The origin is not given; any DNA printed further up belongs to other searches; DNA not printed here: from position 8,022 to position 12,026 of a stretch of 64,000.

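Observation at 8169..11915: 1,248-aa Maf/DUF115 protein fused to two extra domains in a nonulosonic-acid locus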

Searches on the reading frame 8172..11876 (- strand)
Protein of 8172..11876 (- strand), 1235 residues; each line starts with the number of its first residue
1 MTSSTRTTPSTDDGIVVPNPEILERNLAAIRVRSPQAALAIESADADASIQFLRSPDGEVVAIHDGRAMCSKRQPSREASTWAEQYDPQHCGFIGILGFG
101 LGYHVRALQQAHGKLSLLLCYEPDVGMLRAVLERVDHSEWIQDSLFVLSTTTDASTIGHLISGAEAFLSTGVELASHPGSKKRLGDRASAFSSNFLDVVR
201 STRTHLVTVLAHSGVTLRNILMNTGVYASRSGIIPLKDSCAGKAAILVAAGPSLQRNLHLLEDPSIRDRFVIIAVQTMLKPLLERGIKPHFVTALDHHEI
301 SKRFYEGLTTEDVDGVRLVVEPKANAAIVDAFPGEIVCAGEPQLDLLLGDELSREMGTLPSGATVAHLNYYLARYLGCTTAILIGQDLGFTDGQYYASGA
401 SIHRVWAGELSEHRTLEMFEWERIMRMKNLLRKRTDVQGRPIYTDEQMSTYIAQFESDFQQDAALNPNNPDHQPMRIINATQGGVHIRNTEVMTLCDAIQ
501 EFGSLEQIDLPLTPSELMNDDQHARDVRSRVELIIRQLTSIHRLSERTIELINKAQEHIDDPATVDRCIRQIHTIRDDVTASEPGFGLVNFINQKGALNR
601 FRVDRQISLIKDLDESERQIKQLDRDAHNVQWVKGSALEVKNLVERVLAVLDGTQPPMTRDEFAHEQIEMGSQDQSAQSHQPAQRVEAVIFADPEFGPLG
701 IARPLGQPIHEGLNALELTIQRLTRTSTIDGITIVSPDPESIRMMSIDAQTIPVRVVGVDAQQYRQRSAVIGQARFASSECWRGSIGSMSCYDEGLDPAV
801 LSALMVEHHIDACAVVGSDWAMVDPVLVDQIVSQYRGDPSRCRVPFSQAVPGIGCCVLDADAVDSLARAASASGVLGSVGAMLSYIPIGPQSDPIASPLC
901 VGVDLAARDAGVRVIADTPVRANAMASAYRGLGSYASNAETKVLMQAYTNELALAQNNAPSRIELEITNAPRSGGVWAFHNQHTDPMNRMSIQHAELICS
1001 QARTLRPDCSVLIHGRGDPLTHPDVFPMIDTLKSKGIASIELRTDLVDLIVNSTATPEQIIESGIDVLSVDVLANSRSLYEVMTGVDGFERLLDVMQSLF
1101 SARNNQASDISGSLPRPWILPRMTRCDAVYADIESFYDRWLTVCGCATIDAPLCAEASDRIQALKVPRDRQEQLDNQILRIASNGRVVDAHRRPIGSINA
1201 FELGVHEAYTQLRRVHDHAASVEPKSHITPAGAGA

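Call 7: search_protein_families(library=pfam, proteins=[window:8172-11876:-], max_evalue=1)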
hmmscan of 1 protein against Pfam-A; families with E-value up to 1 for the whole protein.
window:8172-11876:- (1235 aa): 4 families
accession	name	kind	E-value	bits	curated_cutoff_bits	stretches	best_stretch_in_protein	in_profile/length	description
PF01973.23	MptE-like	-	1.2e-32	113.5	34.6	1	219-392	2-170/171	6-hydroxymethylpterin diphosphokinase MptE-like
PF20157.4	Maf_flag10_N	-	0.004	17.1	23.5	1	87-142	108-162/228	Glycosyltransferase Maf N-terminal domain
PF04055.27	Radical_SAM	-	0.023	15.3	29.5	1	1001-1102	39-139/166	Radical SAM superfamily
PF12804.13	NTP_transf_3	-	0.32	11.6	27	0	795-874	71-149/160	MobA-like NTP transferase domain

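Call 8: search_protein_families(library=ncbifam, proteins=[window:8172-11876:-], max_evalue=1)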
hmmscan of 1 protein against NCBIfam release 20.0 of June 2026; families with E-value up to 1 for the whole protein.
window:8172-11876:- (1235 aa): 5 families
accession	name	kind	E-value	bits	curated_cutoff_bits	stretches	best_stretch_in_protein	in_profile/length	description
NF050051.1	FlagModPseD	domain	3.3e-13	49.1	670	1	237-401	222-380/640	flagellin modification protein PseD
TIGR04317.1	W_rSAM_matur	equivalog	3.2e-08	33.1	380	1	962-1108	5-145/349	tungsten cofactor oxidoreductase radical SAM maturase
TIGR04321.1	spiroSPASM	subfamily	9.7e-08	31.1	250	1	955-1140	225-405/510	spiro-SPASM protein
TIGR04053.2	TIGR04053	equivalog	0.042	13.1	395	1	988-1098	36-144/366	TIGR04053 family radical SAM/SPASM domain-containing protein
NF040608.1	division_SteA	equivalog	0.11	11.4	150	1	200-294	121-216/369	putative cytokinetic ring protein SteA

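Call 11: find_homologous_proteins(query=window:8172-11876:-, max_evalue=0.00001)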
Query window:8172-11876:- (1235 aa): 1047 proteins with E <= 0.00001 among 8000 candidates; the best 120 are listed.
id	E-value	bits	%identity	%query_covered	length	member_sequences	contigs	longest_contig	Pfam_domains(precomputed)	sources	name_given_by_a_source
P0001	0.0e+0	2793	100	100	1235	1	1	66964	PF01973.24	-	-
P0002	0.0e+0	1639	61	98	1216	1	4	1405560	PF01973.24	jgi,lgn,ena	-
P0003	0.0e+0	1636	60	97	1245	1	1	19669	PF01973.24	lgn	-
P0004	0.0e+0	1631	60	99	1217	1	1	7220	PF01973.24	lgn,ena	-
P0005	0.0e+0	1616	60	98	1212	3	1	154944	PF01973.24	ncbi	-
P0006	0.0e+0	1605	60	98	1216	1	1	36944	PF01973.24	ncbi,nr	ncbi:MAG: DUF115 domain-containing protein [Phycisphaerales bacterium]|nr:DUF115 domain-containing p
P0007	0.0e+0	1602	60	98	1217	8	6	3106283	PF01973.24,PF20157.5,PF04055.28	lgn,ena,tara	tara:strand:- start:67778 stop:71431 length:3654 start_codon:yes stop_codon:yes gene_type:complete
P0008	0.0e+0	1596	60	99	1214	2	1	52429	PF01973.24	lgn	-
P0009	0.0e+0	1595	60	98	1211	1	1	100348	PF01973.24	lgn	-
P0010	0.0e+0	1594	60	99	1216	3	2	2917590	PF01973.24,PF04055.28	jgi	jgi:hypothetical protein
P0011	0.0e+0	1591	60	98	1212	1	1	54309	PF01973.24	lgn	-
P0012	0.0e+0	1591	59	98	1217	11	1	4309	PF01973.24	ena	-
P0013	0.0e+0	1584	59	99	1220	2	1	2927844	PF01973.24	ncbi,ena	-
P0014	0.0e+0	1578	59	98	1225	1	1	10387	PF01973.24,PF20157.5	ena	-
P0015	0.0e+0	1572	58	98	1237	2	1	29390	PF01973.24,PF20157.5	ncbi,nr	ncbi:MAG: motility associated factor glycosyltransferase family protein [Phycisphaerales bacterium]|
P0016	0.0e+0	1570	59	98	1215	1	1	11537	PF01973.24,PF20157.5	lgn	-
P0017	0.0e+0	1566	58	99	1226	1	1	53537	PF01973.24,PF20157.5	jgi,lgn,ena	-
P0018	0.0e+0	1557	58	100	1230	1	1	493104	PF01973.24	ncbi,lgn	-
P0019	0.0e+0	1550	58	98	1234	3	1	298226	PF01973.24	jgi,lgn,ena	-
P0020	0.0e+0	1545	59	99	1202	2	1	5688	PF01973.24,PF20157.5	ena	-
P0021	0.0e+0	1540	59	98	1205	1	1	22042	PF01973.24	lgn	-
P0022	0.0e+0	1530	58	98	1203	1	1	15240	PF01973.24,PF20157.5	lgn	-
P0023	0.0e+0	1520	57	99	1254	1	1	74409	PF01973.24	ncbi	-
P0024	0.0e+0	1308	52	98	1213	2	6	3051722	PF01973.24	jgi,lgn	jgi:hypothetical protein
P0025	0.0e+0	1302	52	98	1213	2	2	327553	PF01973.24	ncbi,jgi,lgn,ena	-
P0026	0.0e+0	1288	52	98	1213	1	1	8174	PF01973.24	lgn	-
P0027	0.0e+0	1204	48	99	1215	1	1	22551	PF01973.24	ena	-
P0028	0.0e+0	1195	49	98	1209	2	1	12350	PF01973.24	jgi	-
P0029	0.0e+0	1194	49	98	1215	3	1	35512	PF01973.24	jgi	-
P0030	0.0e+0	1135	45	98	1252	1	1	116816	PF01973.24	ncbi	-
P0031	0.0e+0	1126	45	97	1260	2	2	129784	PF01973.24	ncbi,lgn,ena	-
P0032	0.0e+0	1124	45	99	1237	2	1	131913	PF01973.24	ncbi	-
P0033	0.0e+0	1121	45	97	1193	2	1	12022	PF01973.24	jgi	-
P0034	0.0e+0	1119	45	97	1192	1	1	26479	PF01973.24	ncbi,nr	ncbi:MAG: DUF115 domain-containing protein [Phycisphaerales bacterium]|nr:DUF115 domain-containing p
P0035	0.0e+0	1114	45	97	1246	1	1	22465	PF01973.24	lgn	-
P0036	0.0e+0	1111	45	98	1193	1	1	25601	PF01973.24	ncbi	-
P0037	0.0e+0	1105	45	97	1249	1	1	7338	PF01973.24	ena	-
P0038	0.0e+0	1105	45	97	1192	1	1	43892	PF01973.24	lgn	-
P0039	0.0e+0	1104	46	98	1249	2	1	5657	PF01973.24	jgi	-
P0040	0.0e+0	1100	44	98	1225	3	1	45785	PF01973.24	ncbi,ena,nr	ncbi:hypothetical protein COB72_07140 [bacterium]|nr:MAG: hypothetical protein COB72_07140 [bacteriu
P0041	0.0e+0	1100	45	97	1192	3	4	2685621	PF01973.24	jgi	jgi:hypothetical protein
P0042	0.0e+0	1097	45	97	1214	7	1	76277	PF01973.24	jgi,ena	-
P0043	0.0e+0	1088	45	98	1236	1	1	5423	PF01973.24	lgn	-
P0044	0.0e+0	1081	44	98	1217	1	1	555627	PF01973.24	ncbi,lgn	-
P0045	0.0e+0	1076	44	98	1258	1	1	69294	PF01973.24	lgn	-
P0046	0.0e+0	1073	44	98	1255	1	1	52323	PF01973.24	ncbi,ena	-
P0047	0.0e+0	1065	43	98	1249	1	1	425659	PF01973.24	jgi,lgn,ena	-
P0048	0.0e+0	1064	45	98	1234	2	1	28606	PF01973.24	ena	-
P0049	0.0e+0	1062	43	98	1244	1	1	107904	PF01973.24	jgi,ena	-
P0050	0.0e+0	1058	44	98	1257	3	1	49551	PF01973.24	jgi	jgi:hypothetical protein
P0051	0.0e+0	1054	44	99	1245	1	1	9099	PF01973.24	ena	-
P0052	0.0e+0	1052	43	98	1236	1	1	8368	PF01973.24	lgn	-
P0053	0.0e+0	1051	43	98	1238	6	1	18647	PF01973.24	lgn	-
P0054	0.0e+0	1048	45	95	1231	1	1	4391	PF01973.24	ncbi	ncbi:MAG: 6-hydroxymethylpterin diphosphokinase MptE-like protein [Phycisphaerales bacterium]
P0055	0.0e+0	1045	43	96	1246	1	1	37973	PF01973.24,PF04055.28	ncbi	-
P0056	0.0e+0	1036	43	96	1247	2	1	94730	PF01973.24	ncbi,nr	ncbi:MAG: DUF115 domain-containing protein [Phycisphaerales bacterium]|nr:DUF115 domain-containing p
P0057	0.0e+0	1033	43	96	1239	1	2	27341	PF01973.24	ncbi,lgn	ncbi:MAG: 6-hydroxymethylpterin diphosphokinase MptE-like protein [Phycisphaerales bacterium]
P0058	0.0e+0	1031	43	98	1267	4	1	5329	PF01973.24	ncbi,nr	ncbi:MAG: DUF115 domain-containing protein [Phycisphaerales bacterium]|nr:DUF115 domain-containing p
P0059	0.0e+0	1031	42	96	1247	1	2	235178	PF01973.24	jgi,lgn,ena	-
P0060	0.0e+0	1026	42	96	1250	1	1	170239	PF01973.24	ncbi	-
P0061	0.0e+0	1012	42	97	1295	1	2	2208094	PF01973.24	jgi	jgi:hypothetical protein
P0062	3.3e-297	1007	44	96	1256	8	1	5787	PF01973.24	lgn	-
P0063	2.8e-296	1004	43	98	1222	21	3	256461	PF01973.24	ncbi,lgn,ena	-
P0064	7.9e-296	1002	43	99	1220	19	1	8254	PF01973.24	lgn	-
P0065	1.4e-294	998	43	97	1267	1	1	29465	PF01973.24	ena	-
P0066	2.5e-294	997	43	98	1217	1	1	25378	PF01973.24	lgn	-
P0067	2.6e-294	997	42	97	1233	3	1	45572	PF01973.24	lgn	-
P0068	5.2e-294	996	43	97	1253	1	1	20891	PF01973.24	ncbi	-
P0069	7.5e-293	993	42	96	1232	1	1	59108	PF01973.24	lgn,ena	-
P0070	3.9e-291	987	43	97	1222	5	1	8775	PF01973.24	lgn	-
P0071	1.3e-290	985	43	99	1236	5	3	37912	PF01973.24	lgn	-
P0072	6.0e-290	983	42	98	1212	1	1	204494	PF01973.24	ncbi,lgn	-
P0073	1.2e-289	982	42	97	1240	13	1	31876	PF01973.24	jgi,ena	jgi:hypothetical protein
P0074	1.9e-289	981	42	96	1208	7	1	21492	PF01973.24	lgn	-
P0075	1.5e-288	978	42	97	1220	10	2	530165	PF01973.24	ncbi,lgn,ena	-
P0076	5.4e-287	973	43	99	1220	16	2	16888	PF01973.24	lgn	-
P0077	8.6e-287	972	42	97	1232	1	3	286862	PF01973.24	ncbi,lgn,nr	ncbi:MAG: DUF115 domain-containing protein [Phycisphaerales bacterium]|nr:DUF115 domain-containing p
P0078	9.8e-287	972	42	98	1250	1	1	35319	PF01973.24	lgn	-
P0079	3.6e-286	970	42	98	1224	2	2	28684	PF01973.24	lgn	-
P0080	5.1e-286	970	42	97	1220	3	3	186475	PF01973.24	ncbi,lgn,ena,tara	tara:strand:- start:8319 stop:11981 length:3663 start_codon:yes stop_codon:yes gene_type:complete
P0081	7.9e-286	969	44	97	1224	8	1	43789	PF01973.24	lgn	-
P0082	6.7e-285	966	42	99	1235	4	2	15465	PF01973.24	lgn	-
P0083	8.2e-285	966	42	97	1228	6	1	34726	PF01973.24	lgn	-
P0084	9.7e-285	966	41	99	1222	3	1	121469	PF01973.24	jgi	jgi:hypothetical protein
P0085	7.6e-284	963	43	98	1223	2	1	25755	PF01973.24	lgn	-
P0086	3.6e-283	961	41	99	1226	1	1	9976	PF01973.24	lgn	-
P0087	4.4e-282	957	41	98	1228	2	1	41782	PF01973.24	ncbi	ncbi:MAG: 6-hydroxymethylpterin diphosphokinase MptE-like protein [Phycisphaerales bacterium]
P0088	1.4e-281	955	43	97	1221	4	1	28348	PF01973.24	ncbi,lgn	-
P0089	1.7e-281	955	43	98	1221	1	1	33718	PF01973.24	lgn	-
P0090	8.4e-281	953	42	97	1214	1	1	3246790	PF01973.24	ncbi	-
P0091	9.4e-281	952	42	97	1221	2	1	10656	PF01973.24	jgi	-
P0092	2.5e-279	948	41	94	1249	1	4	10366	PF01973.24,PF04055.28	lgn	-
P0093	7.4e-277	940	42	97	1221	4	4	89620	PF01973.24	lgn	-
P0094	1.3e-275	935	41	97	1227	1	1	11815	PF01973.24,PF04055.28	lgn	-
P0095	7.9e-275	933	41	95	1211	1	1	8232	PF01973.24,PF04055.28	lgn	-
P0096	4.1e-274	931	42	97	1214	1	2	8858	PF01973.24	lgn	-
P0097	8.7e-274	929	41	97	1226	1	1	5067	PF01973.24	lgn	-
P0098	3.7e-273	927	41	97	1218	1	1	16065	PF01973.24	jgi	jgi:hypothetical protein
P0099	5.7e-273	927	42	97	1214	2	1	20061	PF01973.24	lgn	-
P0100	2.2e-272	925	41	98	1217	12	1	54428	PF01973.24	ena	-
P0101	4.5e-272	924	42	96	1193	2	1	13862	PF01973.24,PF04055.28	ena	-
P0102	1.5e-271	922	41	97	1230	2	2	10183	PF01973.24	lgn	-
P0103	1.6e-271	922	41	94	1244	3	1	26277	PF01973.24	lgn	-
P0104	2.0e-271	922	41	96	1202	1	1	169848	PF01973.24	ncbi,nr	ncbi:MAG: DUF115 domain-containing protein [Phycisphaerales bacterium]|nr:DUF115 domain-containing p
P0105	3.0e-271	921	42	97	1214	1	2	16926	PF01973.24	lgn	-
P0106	1.7e-270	919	41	97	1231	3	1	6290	PF01973.24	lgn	-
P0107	5.7e-270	917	41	97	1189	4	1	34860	PF01973.24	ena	-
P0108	8.8e-270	916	41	97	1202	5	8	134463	PF01973.24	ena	-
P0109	3.5e-269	914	41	94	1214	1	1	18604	PF01973.24,PF04055.28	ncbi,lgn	-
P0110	3.3e-268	911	42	93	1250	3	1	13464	PF01973.24,PF20157.5,PF04055.28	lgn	-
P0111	2.9e-267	908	40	97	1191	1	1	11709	PF01973.24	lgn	-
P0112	3.7e-267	907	41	95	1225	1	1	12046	PF01973.24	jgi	jgi:hypothetical protein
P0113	1.5e-266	905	42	92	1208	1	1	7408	PF01973.24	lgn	-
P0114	2.9e-266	905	41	96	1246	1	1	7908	PF01973.24,PF04055.28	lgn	-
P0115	3.6e-266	904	41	94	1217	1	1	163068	PF01973.24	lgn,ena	-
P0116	1.3e-265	902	40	96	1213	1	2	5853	PF01973.24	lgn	-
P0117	6.3e-265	900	41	94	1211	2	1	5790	PF01973.24,PF04055.28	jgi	jgi:hypothetical protein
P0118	8.9e-265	900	41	94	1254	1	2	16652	PF01973.24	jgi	jgi:hypothetical protein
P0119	9.1e-265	900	41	95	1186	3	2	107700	PF01973.24,PF20157.5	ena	-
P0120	9.2e-265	900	42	95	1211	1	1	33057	PF01973.24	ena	-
